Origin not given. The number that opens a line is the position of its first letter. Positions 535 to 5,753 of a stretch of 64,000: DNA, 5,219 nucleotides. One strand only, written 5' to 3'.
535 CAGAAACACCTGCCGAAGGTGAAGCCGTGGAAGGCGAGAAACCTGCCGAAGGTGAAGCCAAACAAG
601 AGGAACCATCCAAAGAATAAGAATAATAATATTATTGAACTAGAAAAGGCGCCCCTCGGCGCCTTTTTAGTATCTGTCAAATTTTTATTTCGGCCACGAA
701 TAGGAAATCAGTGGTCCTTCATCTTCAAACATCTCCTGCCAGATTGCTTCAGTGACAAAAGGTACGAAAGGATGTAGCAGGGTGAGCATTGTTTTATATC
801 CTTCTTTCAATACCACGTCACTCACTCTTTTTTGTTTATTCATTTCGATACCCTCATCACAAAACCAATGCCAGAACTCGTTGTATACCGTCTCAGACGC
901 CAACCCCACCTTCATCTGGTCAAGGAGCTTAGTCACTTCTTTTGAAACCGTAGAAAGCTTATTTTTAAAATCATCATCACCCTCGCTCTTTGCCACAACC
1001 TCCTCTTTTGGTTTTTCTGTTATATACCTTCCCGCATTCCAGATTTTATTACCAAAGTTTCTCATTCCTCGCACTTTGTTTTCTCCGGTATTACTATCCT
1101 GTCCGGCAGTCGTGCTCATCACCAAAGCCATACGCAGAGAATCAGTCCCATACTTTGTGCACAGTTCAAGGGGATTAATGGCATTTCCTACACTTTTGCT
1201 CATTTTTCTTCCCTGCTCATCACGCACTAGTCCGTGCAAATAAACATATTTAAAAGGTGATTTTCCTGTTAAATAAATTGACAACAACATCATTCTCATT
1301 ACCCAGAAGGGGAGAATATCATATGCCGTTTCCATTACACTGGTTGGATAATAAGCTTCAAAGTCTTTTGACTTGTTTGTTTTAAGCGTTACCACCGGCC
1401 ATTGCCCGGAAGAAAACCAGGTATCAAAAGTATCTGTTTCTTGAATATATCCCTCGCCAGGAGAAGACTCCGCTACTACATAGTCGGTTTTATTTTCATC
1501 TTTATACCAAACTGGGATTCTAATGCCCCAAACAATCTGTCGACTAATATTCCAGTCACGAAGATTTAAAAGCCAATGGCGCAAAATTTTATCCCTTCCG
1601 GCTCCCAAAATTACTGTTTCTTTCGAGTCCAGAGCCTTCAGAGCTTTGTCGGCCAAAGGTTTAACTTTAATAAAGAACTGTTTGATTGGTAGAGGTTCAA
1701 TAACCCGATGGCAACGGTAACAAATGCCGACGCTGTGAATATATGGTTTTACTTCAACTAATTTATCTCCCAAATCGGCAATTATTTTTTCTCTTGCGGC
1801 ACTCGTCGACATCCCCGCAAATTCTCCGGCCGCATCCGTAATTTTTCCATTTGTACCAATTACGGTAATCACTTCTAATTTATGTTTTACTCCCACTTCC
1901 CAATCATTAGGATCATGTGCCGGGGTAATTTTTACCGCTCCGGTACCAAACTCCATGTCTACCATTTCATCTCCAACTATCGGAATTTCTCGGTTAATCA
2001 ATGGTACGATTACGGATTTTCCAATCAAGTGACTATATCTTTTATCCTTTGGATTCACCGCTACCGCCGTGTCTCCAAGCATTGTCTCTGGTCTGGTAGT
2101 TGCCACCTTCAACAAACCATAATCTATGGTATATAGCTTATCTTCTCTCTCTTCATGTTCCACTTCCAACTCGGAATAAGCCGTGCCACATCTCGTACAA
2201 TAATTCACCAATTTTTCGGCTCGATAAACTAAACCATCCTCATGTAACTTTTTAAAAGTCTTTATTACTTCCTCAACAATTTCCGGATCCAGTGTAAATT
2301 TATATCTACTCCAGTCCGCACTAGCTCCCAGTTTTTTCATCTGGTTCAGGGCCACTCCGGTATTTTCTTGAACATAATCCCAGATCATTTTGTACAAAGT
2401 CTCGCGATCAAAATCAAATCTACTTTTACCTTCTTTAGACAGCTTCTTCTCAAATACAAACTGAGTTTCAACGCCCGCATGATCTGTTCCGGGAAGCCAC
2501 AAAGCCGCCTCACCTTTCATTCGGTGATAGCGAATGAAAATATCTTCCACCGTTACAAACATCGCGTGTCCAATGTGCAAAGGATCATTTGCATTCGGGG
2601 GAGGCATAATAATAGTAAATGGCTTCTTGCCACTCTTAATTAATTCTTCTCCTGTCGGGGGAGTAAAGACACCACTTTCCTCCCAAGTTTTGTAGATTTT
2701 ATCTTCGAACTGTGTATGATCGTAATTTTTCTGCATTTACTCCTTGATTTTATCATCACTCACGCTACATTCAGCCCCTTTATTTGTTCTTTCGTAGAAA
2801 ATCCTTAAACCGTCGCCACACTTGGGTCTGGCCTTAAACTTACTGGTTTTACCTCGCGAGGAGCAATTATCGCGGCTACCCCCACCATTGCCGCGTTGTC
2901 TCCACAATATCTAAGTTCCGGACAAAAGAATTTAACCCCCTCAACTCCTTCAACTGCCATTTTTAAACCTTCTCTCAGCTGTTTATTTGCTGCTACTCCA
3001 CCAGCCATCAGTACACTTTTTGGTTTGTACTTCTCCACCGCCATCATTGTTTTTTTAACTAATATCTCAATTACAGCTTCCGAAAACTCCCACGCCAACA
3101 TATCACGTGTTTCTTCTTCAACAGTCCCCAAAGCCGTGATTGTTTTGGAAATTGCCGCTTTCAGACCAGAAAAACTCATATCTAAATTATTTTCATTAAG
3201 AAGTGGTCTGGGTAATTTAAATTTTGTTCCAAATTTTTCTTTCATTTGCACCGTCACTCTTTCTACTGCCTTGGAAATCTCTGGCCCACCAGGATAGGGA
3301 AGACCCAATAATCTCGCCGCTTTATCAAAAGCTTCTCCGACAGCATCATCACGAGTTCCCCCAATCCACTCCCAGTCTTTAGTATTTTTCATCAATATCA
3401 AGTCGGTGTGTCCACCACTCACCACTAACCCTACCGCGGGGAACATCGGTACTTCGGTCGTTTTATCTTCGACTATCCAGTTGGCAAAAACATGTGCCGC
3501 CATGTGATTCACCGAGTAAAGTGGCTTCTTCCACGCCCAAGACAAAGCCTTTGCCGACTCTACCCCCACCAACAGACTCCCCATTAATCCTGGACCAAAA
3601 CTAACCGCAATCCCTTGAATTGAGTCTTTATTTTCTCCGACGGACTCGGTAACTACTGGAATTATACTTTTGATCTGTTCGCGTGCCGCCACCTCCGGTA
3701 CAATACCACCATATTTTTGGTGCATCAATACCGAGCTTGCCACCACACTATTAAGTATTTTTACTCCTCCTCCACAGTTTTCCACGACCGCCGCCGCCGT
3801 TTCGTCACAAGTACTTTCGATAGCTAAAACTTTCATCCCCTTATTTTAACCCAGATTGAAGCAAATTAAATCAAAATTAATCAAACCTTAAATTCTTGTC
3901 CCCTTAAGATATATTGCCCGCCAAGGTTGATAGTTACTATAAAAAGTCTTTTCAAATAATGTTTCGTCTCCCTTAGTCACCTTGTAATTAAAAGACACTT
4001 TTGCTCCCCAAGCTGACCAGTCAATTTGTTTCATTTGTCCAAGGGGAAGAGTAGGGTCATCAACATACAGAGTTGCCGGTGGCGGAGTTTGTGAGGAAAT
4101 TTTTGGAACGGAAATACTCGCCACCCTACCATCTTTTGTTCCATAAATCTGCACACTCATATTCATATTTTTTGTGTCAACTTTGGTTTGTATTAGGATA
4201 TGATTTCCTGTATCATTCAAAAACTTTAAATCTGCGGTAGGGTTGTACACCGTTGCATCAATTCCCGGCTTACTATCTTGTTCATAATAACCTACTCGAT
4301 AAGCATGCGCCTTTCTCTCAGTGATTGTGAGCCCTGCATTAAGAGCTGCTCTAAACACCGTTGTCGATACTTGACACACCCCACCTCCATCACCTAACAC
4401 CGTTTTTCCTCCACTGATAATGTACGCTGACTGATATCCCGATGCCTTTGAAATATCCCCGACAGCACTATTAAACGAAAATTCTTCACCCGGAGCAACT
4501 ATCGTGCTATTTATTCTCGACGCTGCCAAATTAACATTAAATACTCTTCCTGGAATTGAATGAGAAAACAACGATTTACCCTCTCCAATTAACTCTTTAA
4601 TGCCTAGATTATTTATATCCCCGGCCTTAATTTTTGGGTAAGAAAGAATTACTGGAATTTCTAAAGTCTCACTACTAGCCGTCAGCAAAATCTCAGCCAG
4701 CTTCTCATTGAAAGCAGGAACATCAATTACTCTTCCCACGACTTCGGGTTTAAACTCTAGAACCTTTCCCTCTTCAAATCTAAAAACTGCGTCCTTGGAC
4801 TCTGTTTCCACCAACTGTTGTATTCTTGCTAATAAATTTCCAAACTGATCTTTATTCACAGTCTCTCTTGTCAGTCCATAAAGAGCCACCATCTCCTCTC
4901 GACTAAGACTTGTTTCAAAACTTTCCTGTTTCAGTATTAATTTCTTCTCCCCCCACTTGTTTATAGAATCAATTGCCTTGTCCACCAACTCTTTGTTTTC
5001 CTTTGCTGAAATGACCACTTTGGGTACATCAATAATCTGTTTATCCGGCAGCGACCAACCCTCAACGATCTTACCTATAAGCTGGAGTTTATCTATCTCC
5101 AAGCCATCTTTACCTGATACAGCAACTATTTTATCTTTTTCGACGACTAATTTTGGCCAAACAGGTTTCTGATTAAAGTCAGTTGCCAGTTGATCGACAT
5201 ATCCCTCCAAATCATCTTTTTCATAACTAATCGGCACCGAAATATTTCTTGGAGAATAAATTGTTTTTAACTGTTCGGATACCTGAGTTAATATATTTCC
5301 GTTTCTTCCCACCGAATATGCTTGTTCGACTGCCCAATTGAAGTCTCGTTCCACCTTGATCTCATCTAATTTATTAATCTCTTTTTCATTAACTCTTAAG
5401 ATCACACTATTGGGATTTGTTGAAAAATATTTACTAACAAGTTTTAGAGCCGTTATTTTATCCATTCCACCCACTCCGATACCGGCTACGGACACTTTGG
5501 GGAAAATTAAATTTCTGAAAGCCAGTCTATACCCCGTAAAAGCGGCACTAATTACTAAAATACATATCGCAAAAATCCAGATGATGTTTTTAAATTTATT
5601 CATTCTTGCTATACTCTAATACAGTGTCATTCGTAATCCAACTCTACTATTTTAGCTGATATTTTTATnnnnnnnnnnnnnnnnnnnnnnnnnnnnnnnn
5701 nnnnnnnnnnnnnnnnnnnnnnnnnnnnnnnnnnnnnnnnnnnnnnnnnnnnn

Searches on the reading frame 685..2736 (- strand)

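Call 6: search_protein_families(library=pfam, proteins=[window:685-2736:-], max_evalue=0.001)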
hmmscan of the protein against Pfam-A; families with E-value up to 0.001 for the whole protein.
window:685-2736:- (683 aa): 5 families
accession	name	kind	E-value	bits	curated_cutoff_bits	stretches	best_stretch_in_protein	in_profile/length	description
PF00133.28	tRNA-synt_1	-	1e-117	393.9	22.7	2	13-421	1-257/414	tRNA synthetases class I (I, L, M and V)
PF09334.17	tRNA-synt_1g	-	1.1e-27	97.3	20.1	2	352-554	182-370/391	tRNA synthetases class I (M)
PF08264.19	Anticodon_1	-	2e-18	67.1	25.1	1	590-683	4-106/148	Anticodon-binding domain of tRNA ligase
PF13603.12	tRNA-synt_1_2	-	6.6e-12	45.7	25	1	239-299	86-146/185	Leucyl-tRNA synthetase, editing domain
PF01406.26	tRNA-synt_1e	-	0.0003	20.7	27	0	490-540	233-282/301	tRNA synthetases class I (C) catalytic domain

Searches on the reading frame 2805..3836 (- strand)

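Call 6: search_protein_families(library=pfam, proteins=[window:2805-3836:-], max_evalue=0.001)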
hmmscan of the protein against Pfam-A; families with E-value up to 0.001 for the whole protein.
window:2805-3836:- (343 aa): 2 families
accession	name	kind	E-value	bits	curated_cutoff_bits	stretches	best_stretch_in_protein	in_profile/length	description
PF00814.31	TsaD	-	1e-78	265.1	24.8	1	26-319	1-263/264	tRNA N6-adenosine threonylcarbamoyltransferase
PF22521.2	HypF_C_2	-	5.3e-07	30.1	27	1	239-315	161-236/241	Carbamoyltransferase, Kae1-like Domain, second subdomain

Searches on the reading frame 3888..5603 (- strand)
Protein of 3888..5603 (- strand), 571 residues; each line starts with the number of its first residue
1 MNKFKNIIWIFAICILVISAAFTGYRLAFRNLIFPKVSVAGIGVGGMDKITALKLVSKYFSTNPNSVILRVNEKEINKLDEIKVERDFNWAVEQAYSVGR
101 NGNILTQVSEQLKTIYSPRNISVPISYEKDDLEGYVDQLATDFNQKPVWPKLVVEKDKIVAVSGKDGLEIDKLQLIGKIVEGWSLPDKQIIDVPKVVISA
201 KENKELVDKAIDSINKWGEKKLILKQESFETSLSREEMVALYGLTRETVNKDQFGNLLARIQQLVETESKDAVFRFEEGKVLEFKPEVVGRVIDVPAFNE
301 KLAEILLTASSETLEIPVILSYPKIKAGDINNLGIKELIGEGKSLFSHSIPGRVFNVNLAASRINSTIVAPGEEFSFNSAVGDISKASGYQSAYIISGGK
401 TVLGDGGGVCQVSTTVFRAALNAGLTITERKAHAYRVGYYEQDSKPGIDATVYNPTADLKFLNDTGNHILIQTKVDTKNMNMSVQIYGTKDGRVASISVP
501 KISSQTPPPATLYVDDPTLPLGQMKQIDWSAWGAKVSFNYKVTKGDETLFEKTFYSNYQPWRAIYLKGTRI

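Call 6: search_protein_families(library=pfam, proteins=[window:3888-5603:-], max_evalue=0.001)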
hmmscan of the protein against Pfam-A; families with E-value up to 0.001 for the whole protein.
window:3888-5603:- (571 aa): 2 families
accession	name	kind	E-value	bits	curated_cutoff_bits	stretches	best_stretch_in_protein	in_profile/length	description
PF04294.18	VanW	-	1.2e-43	148.1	27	1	353-483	2-128/130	VanW like protein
PF12229.13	PG_binding_4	-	8.3e-21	74.8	22.1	2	79-182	5-107/117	Putative peptidoglycan binding domain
